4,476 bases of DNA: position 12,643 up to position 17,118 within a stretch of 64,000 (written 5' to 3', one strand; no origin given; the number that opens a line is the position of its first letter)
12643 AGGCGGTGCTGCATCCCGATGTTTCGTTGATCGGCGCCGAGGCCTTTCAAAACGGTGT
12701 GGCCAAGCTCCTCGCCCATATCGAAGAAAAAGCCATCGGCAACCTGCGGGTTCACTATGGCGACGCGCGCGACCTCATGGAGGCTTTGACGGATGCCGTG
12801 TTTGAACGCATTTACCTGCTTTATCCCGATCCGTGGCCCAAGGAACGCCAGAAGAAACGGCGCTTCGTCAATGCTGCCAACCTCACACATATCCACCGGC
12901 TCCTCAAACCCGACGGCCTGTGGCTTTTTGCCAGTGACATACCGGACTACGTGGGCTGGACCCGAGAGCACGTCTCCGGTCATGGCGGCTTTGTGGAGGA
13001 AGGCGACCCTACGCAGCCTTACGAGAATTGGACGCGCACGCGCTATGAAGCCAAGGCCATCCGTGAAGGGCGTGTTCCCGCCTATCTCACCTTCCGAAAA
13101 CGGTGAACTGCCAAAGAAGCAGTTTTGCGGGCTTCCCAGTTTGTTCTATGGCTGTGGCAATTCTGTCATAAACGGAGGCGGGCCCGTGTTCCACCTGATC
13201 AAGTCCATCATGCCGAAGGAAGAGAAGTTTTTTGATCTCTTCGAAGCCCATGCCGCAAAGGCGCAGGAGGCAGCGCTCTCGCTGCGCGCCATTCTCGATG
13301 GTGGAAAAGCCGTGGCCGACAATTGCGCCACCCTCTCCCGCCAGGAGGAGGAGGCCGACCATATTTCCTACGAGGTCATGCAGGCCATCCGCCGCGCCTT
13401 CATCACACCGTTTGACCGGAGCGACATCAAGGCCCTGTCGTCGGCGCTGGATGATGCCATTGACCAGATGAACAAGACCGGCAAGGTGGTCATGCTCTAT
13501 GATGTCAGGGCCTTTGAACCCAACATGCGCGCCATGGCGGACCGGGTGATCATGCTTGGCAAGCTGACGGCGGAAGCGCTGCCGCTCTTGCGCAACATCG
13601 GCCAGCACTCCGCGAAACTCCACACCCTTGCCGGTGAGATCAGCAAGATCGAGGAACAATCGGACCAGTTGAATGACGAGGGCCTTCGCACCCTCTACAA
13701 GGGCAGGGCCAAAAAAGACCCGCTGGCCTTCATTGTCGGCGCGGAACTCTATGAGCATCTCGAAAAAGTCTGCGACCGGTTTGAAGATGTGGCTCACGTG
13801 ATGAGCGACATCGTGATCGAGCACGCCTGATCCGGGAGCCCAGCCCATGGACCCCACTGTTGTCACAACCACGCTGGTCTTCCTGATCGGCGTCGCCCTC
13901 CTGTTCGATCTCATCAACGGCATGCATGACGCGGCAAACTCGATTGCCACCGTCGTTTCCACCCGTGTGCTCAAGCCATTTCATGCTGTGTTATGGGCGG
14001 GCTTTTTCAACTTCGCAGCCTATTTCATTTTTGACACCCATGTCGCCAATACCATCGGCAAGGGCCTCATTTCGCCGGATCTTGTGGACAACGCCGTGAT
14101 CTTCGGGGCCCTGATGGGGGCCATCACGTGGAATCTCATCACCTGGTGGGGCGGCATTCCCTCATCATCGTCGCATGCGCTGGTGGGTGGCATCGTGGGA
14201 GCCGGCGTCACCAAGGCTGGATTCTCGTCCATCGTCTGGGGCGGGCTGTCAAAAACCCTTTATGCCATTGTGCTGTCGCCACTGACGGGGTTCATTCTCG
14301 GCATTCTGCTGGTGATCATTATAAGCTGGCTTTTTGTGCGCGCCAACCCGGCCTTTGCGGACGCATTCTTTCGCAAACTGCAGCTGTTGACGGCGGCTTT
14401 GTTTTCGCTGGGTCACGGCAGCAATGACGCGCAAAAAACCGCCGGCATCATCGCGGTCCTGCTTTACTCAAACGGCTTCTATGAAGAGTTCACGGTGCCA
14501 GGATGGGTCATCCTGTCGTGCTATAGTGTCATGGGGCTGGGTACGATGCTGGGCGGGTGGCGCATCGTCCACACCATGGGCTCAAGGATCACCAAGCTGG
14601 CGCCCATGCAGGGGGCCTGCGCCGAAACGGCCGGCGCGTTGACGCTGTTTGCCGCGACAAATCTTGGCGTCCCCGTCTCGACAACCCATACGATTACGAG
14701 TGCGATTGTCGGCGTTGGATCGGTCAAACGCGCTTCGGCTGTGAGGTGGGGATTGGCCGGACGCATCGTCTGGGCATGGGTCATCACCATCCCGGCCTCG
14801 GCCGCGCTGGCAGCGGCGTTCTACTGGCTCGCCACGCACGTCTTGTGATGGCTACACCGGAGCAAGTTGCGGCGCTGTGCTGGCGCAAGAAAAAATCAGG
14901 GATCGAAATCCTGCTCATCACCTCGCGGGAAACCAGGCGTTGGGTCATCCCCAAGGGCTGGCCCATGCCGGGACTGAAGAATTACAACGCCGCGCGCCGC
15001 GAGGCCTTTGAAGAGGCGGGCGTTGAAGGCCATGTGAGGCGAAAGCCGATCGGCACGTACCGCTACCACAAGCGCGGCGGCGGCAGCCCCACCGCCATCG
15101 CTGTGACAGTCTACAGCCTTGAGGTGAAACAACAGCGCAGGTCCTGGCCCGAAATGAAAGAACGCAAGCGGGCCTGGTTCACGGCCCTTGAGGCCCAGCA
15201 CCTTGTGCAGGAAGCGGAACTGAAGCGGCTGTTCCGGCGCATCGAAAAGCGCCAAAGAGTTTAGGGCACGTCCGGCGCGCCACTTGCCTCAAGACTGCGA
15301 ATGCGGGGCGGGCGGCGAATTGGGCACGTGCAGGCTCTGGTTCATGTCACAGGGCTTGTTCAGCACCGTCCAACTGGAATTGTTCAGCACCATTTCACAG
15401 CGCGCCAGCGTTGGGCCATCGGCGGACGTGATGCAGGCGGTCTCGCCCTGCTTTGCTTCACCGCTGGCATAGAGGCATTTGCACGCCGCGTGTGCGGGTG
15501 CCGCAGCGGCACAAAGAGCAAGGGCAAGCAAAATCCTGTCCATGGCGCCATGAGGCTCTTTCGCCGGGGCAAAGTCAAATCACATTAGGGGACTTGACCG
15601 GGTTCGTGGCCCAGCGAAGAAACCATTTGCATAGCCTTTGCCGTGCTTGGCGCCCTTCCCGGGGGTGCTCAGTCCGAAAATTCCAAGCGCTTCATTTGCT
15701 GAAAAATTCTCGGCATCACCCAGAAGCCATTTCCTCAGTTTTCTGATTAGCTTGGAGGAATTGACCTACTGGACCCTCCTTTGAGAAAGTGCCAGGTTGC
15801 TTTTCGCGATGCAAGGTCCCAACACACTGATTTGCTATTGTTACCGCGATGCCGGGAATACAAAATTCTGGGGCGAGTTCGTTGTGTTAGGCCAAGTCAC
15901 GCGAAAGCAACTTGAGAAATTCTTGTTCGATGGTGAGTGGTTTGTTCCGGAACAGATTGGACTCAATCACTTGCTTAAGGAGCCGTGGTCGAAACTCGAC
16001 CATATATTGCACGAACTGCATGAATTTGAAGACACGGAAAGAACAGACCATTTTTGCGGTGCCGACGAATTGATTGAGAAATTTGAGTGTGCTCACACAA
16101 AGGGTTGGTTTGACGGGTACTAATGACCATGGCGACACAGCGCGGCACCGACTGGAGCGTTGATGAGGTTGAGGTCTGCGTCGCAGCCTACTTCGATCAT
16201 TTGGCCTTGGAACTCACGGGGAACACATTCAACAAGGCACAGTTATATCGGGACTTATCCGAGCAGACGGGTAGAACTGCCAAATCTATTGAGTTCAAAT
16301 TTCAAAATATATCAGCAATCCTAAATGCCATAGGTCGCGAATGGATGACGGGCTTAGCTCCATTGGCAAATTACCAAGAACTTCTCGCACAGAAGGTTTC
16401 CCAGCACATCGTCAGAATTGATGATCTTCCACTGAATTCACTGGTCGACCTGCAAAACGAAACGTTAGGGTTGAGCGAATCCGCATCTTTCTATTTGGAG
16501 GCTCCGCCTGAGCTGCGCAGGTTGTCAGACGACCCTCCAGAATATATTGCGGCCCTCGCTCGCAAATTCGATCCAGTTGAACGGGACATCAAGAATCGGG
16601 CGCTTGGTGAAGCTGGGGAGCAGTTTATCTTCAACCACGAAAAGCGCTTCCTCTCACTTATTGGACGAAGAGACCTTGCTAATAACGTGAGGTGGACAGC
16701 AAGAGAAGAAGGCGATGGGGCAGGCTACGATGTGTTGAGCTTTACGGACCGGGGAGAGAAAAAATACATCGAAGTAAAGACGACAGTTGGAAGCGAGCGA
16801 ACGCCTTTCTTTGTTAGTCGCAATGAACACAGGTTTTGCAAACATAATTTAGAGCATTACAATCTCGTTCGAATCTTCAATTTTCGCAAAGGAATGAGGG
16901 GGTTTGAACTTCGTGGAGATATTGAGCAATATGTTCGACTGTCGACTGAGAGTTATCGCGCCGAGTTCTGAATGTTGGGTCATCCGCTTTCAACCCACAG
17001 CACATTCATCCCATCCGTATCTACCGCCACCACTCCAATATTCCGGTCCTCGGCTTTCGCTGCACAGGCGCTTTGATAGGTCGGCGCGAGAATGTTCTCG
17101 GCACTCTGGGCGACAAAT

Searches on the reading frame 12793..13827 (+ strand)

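Call 63: search_protein_families(library=pfam, proteins=[window:12793-13827:+], max_evalue=0.00001)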
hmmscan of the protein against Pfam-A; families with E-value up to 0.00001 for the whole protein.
window:12793-13827:+ (345 aa): 1 family
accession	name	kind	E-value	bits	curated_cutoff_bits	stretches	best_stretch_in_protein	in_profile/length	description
PF01865.21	PhoU_div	-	1.6e-34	119.6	24.4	1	141-342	8-213/214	Protein of unknown function DUF47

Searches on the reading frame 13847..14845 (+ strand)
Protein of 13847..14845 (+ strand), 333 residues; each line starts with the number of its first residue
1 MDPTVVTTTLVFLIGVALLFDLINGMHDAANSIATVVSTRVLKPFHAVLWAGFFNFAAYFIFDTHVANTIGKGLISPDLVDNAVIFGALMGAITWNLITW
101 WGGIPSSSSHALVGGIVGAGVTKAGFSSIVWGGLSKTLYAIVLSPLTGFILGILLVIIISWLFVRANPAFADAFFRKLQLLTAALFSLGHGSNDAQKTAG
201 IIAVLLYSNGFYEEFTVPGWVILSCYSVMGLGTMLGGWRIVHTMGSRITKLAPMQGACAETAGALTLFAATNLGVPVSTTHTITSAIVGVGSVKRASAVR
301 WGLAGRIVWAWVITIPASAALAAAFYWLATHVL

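Call 63: search_protein_families(library=pfam, proteins=[window:13847-14845:+], max_evalue=0.00001)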
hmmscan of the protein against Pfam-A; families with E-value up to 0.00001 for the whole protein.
window:13847-14845:+ (333 aa): 1 family
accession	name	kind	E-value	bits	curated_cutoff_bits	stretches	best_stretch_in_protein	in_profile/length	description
PF01384.25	PHO4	-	5.1e-96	322.1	33.7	1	24-322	1-350/350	Phosphate transporter family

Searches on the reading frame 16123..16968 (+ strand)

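Call 63: search_protein_families(library=pfam, proteins=[window:16123-16968:+], max_evalue=0.00001)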
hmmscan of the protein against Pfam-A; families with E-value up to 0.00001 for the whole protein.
window:16123-16968:+ (282 aa): 1 family
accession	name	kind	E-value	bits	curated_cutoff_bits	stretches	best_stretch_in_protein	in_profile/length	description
PF13020.12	NOV_C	-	1e-18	67.6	22.1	1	166-256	2-84/91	Protein NO VEIN, C-terminal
